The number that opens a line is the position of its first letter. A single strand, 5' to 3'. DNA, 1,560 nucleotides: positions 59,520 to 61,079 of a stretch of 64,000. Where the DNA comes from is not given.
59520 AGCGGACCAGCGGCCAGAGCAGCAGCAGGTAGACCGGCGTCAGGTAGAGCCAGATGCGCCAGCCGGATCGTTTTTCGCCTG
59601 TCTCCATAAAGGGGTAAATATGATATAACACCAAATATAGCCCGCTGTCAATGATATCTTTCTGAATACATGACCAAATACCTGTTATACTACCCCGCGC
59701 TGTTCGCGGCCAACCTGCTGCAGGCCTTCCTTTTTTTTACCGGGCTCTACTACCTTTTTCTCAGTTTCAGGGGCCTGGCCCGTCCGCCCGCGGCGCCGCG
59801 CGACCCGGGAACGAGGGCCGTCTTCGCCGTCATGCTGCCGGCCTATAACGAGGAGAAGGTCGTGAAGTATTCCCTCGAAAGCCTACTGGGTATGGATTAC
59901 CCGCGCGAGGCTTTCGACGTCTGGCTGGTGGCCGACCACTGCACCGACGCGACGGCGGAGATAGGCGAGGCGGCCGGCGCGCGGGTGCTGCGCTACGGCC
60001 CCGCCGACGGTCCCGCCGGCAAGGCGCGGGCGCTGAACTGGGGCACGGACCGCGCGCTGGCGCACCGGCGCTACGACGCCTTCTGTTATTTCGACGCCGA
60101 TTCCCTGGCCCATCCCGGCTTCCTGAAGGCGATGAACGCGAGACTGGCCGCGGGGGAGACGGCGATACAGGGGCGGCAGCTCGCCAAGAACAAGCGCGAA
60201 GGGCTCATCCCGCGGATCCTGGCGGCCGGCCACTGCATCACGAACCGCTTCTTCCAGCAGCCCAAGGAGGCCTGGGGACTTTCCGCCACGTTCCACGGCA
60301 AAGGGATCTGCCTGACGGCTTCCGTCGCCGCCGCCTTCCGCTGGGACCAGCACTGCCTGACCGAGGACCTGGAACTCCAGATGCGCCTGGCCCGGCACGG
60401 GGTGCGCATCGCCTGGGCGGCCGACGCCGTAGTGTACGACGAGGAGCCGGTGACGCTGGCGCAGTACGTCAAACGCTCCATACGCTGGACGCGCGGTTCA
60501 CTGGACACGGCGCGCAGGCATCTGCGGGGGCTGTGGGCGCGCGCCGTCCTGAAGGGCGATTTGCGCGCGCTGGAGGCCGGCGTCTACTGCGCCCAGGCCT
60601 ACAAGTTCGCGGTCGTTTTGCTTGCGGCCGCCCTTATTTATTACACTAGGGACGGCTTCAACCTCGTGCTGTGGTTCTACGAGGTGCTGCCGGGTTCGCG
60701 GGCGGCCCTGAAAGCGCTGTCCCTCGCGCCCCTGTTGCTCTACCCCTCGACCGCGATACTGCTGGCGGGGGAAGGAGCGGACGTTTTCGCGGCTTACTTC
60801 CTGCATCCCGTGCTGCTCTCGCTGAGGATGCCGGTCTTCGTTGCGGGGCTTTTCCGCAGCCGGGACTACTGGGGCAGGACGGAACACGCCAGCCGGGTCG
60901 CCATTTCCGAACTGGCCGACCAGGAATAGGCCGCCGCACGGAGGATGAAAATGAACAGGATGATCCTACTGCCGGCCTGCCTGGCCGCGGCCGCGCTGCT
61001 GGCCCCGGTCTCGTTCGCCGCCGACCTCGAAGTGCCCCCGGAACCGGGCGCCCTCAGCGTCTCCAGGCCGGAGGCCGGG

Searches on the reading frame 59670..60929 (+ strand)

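Call 74: search_protein_families(library=pfam, proteins=[window:59670-60929:+], max_evalue=0.001)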
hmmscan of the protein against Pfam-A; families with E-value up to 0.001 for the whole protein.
window:59670-60929:+ (419 aa): 4 families
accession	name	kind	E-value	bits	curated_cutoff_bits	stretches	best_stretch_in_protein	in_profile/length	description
PF13641.12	Glyco_tranf_2_3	-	4.8e-28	99.2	27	1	52-276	3-230/230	Glycosyltransferase like family 2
PF13632.12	Glyco_trans_2_3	-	1.1e-17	65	27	1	141-324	5-194/198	Glycosyl transferase family group 2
PF00535.33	Glycos_transf_2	-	1.1e-12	48.7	23.3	1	54-186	2-131/168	Glycosyl transferase family 2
PF13506.12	Glyco_transf_21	-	8.3e-05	22.6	21.7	1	128-275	24-174/174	Glycosyl transferase family 21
